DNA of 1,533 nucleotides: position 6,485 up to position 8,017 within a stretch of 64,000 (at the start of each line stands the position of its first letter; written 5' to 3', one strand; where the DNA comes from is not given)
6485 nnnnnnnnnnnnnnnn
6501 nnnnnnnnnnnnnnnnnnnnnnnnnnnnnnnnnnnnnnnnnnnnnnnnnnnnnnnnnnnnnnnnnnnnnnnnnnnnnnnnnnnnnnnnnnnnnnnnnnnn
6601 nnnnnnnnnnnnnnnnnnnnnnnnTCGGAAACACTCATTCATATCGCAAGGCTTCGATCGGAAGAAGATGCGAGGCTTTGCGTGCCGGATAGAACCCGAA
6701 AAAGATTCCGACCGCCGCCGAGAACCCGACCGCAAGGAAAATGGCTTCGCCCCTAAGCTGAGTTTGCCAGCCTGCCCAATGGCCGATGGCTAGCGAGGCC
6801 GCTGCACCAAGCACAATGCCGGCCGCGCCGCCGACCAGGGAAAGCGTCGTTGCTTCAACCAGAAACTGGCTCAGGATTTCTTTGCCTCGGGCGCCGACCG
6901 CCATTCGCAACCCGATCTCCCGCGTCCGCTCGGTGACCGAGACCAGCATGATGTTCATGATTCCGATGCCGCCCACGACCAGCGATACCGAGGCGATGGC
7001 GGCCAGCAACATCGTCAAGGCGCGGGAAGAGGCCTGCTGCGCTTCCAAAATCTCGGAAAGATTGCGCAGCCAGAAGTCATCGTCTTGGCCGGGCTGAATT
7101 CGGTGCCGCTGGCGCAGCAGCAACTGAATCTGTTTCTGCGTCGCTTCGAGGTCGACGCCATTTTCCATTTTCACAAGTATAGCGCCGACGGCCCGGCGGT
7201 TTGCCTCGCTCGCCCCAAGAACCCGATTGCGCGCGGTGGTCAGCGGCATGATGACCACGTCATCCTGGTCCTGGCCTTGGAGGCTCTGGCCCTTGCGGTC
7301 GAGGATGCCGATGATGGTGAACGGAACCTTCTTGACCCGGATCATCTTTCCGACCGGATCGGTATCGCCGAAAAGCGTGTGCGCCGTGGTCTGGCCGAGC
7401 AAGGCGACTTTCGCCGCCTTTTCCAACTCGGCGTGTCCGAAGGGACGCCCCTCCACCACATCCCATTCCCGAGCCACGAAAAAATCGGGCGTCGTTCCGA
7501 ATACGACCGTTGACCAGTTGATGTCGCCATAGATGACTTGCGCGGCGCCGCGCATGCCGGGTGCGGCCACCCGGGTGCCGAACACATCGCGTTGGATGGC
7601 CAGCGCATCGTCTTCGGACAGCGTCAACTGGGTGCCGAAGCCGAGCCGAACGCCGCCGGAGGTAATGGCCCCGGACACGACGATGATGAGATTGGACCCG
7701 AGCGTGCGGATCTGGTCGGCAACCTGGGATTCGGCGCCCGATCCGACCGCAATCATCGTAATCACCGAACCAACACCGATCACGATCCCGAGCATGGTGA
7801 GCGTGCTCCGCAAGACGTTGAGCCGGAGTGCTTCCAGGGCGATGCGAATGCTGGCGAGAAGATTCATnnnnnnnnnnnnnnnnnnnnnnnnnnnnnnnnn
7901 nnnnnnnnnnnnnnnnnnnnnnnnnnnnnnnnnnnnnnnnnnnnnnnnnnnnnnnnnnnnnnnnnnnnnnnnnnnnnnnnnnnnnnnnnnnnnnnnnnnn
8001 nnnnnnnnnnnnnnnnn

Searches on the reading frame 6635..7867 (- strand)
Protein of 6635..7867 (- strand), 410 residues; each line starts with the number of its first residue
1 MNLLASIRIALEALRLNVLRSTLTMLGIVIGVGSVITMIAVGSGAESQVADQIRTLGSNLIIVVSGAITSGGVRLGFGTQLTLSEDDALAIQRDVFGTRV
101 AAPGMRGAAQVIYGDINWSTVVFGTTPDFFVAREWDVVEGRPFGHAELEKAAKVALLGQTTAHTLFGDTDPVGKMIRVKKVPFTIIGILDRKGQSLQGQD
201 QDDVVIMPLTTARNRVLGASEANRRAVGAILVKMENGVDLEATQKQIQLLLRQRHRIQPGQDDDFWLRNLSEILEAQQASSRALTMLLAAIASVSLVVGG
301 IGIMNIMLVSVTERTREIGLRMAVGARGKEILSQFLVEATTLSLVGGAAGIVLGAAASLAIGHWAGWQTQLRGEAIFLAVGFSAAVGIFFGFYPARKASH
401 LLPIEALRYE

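Call 32: search_protein_families(library=pfam, proteins=[window:6635-7867:-], max_evalue=0.00001)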
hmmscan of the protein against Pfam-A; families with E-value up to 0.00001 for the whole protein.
window:6635-7867:- (410 aa): 2 families
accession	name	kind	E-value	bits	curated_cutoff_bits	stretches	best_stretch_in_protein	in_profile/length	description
PF12704.14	MacB_PCD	-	5.1e-49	167.8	27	1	21-248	1-205/207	MacB-like periplasmic core domain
PF02687.27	FtsX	-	2.4e-16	60.3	25.5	1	290-401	2-118/120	FtsX-like permease C-terminal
